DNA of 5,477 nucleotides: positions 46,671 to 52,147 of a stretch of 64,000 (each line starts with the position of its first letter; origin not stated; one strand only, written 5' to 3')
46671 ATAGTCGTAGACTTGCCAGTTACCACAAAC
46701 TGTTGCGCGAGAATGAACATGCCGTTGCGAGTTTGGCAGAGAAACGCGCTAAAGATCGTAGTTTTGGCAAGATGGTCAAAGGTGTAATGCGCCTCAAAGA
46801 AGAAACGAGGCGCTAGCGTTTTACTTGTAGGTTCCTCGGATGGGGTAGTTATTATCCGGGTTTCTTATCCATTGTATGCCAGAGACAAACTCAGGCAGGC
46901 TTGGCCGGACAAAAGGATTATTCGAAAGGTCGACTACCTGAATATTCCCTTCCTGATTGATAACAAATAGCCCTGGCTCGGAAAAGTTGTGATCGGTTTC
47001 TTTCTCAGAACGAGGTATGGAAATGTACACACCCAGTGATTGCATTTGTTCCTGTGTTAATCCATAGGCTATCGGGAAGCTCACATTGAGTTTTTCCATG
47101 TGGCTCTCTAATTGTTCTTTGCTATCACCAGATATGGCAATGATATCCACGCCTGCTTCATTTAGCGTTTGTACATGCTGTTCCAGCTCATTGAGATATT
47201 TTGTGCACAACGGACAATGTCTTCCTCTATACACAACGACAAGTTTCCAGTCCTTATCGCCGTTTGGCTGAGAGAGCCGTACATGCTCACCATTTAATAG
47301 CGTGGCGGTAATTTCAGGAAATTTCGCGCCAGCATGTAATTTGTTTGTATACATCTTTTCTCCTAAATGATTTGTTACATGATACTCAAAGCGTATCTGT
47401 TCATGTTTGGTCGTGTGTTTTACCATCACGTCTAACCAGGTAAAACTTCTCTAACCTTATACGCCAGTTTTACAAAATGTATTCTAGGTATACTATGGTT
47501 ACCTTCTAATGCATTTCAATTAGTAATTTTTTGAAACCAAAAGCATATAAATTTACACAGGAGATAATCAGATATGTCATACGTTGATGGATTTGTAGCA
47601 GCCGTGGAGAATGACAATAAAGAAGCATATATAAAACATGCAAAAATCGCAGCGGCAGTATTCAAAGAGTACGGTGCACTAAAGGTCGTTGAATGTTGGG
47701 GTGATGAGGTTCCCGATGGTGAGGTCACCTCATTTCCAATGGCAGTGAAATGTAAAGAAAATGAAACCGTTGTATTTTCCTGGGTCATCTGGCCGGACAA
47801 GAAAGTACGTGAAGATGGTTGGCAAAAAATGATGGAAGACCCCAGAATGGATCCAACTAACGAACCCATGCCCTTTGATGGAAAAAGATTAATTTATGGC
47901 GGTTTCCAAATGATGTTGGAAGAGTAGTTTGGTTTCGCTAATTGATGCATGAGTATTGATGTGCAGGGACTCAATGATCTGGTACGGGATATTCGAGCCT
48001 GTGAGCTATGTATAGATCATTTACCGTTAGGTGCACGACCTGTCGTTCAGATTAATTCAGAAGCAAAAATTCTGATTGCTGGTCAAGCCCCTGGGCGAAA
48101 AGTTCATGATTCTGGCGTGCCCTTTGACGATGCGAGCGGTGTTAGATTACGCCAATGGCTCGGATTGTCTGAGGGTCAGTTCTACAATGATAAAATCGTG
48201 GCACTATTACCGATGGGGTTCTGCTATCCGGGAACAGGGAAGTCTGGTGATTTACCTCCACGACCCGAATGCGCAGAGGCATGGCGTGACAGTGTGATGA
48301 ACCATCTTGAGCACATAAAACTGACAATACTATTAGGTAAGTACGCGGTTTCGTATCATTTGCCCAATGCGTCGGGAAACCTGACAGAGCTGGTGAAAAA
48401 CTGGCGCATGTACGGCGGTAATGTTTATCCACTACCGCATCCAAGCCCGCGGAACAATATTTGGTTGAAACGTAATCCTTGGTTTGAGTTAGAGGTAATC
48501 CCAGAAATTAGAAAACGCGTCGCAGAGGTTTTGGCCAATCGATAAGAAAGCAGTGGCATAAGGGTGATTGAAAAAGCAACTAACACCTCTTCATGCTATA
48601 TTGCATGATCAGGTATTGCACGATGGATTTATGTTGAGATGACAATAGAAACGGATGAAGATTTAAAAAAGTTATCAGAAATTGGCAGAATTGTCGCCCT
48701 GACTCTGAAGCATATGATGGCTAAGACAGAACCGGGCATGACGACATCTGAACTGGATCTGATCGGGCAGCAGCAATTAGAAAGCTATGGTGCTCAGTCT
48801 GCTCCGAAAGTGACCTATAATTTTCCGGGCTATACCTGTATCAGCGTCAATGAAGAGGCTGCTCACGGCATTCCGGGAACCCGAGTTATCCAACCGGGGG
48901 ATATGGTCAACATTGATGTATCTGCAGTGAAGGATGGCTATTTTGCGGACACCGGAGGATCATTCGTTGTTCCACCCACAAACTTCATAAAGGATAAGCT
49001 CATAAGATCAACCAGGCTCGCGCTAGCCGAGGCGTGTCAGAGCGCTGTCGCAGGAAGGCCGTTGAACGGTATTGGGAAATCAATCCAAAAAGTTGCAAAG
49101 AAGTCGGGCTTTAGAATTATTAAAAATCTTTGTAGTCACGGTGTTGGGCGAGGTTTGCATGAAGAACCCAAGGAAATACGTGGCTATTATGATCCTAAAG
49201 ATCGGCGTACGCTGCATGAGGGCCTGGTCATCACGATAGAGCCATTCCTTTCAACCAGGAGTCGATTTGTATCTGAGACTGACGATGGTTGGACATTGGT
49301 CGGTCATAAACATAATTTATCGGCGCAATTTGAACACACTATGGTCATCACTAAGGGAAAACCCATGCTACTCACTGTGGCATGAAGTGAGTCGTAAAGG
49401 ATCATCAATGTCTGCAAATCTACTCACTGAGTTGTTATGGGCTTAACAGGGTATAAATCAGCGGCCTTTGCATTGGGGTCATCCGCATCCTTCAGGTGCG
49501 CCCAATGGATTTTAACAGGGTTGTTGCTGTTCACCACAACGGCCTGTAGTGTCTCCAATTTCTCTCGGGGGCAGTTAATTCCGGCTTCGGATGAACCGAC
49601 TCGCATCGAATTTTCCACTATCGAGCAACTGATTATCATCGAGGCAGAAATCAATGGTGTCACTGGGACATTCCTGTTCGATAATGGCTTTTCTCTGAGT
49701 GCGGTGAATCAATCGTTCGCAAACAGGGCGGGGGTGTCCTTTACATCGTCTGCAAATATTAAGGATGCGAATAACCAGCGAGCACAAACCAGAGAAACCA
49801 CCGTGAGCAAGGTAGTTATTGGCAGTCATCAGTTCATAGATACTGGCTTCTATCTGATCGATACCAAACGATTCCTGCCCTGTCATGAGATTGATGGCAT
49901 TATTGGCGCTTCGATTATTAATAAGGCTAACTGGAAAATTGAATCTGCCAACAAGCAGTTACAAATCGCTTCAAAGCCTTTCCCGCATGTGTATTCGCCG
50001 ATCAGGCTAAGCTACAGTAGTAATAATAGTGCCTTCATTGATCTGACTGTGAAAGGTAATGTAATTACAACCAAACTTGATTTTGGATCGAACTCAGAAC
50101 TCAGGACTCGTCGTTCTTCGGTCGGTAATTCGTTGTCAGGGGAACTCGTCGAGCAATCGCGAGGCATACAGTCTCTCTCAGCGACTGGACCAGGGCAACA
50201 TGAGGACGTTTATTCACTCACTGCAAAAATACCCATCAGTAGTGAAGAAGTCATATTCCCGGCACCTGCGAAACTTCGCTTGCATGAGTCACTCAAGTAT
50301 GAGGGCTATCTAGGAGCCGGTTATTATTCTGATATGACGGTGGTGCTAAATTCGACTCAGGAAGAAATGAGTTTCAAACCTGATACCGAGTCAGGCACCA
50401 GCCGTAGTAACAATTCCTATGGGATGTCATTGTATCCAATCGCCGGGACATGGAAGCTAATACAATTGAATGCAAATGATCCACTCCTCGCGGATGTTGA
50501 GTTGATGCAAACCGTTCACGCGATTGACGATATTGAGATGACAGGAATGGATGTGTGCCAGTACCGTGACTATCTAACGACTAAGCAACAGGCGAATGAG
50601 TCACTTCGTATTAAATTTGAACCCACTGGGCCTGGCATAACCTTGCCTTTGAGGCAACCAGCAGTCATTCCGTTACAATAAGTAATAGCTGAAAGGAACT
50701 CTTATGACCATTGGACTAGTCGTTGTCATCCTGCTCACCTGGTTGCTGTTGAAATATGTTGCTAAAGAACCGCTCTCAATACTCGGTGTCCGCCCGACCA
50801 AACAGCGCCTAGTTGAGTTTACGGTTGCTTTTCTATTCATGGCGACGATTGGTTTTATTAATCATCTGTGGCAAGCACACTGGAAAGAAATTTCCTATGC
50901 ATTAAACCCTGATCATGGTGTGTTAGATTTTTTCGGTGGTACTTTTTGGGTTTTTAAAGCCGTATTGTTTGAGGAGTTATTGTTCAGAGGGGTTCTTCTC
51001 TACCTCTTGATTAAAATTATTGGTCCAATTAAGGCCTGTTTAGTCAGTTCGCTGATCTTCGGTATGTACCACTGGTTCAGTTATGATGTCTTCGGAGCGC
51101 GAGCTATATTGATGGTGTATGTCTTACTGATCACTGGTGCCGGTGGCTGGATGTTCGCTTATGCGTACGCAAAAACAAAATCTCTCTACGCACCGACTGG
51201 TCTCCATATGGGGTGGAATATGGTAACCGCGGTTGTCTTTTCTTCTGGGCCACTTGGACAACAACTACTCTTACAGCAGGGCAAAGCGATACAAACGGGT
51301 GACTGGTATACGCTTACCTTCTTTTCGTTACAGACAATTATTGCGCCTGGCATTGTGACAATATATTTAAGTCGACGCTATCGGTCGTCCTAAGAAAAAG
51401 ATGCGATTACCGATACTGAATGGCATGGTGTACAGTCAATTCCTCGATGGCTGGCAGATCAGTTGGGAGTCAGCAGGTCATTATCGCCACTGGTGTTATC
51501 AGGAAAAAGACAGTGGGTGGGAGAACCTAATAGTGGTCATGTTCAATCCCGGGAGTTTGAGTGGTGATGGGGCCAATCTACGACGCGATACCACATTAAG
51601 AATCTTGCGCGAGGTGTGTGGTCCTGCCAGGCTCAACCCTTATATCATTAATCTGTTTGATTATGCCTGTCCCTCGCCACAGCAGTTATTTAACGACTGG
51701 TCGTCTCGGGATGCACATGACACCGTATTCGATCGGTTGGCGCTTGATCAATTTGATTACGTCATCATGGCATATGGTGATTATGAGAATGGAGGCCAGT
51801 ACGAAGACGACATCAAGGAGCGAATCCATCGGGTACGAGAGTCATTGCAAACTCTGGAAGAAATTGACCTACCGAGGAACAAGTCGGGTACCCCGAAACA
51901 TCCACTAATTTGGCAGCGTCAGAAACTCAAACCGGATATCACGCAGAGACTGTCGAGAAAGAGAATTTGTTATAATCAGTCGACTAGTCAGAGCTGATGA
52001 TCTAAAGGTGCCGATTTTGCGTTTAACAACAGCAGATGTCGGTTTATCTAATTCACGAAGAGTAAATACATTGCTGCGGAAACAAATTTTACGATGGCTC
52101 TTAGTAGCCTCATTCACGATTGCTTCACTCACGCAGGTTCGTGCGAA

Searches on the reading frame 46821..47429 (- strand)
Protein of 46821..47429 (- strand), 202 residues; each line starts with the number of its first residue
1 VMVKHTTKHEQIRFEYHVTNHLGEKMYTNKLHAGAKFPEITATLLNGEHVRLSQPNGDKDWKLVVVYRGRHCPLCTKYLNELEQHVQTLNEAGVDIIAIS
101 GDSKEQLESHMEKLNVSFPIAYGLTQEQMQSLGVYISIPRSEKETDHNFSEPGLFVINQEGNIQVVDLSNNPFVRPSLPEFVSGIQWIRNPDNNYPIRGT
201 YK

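Call 49: search_protein_families(library=pfam, proteins=[window:46821-47429:-], max_evalue=0.0001)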
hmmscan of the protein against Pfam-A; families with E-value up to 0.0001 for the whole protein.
window:46821-47429:- (202 aa): 3 families
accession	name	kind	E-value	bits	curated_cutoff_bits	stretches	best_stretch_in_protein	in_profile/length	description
PF00578.27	AhpC-TSA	-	6.4e-23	81.5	26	1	34-165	2-123/124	AhpC/TSA family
PF08534.16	Redoxin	-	1.6e-19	70.6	26.6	1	33-171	2-136/148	Redoxin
PF13905.12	Thioredoxin_8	-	2.4e-06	28.2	27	1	63-162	3-93/94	Thioredoxin-like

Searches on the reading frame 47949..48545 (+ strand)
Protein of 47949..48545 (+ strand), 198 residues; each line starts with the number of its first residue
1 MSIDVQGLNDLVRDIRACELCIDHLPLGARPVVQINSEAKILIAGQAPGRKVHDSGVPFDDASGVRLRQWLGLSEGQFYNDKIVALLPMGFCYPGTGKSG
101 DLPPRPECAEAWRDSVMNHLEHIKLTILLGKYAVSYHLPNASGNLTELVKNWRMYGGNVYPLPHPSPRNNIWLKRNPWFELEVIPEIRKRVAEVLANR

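Call 95: search_protein_families(library=pfam, proteins=[window:47949-48545:+], max_evalue=0.001)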
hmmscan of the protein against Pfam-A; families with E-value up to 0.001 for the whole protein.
window:47949-48545:+ (198 aa): 1 family
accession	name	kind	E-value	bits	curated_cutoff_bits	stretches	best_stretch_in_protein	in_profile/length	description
PF03167.25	UDG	-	3.3e-25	89.2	24.3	1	35-187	4-140/141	Uracil DNA glycosylase superfamily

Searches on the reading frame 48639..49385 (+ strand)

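Call 49: search_protein_families(library=pfam, proteins=[window:48639-49385:+], max_evalue=0.0001)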
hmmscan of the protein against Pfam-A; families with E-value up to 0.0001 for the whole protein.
window:48639-49385:+ (248 aa): 1 family
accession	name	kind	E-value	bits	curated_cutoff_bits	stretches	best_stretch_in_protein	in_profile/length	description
PF00557.29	Peptidase_M24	-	5.1e-38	131.4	23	1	11-239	2-208/208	Metallopeptidase family M24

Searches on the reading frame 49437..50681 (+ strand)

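Call 49: search_protein_families(library=pfam, proteins=[window:49437-50681:+], max_evalue=0.0001)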
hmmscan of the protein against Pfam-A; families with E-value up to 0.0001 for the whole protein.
window:49437-50681:+ (414 aa): 2 families
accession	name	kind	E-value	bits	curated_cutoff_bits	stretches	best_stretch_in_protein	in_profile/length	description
PF13650.11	Asp_protease_2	-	3.2e-10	41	24.3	1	68-159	1-89/90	Aspartyl protease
PF13975.11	gag-asp_proteas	-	2.4e-07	31.7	28.2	1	68-142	1-77/92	gag-polyprotein putative aspartyl protease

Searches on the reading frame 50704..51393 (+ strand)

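Call 95: search_protein_families(library=pfam, proteins=[window:50704-51393:+], max_evalue=0.001)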
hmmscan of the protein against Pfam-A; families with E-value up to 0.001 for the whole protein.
window:50704-51393:+ (229 aa): 1 family
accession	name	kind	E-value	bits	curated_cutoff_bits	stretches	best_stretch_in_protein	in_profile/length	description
PF02517.21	Rce1-like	-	5.4e-18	65.5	22.4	1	80-174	9-93/93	Type II CAAX prenyl endopeptidase Rce1-like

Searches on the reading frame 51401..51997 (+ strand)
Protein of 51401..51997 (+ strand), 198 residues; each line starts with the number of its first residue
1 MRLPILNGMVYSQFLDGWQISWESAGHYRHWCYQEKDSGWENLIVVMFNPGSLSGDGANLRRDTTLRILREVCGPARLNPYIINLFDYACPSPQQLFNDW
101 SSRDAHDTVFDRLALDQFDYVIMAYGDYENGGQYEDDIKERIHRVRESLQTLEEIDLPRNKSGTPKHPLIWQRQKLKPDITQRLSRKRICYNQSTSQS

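Call 95: search_protein_families(library=pfam, proteins=[window:51401-51997:+], max_evalue=0.001)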
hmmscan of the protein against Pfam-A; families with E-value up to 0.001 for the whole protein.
window:51401-51997:+ (198 aa): 1 family
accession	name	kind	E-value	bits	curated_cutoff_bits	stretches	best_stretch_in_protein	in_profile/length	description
PF07799.17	DUF1643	-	5.2e-13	49.6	22.5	1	35-169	7-134/134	Protein of unknown function (DUF1643)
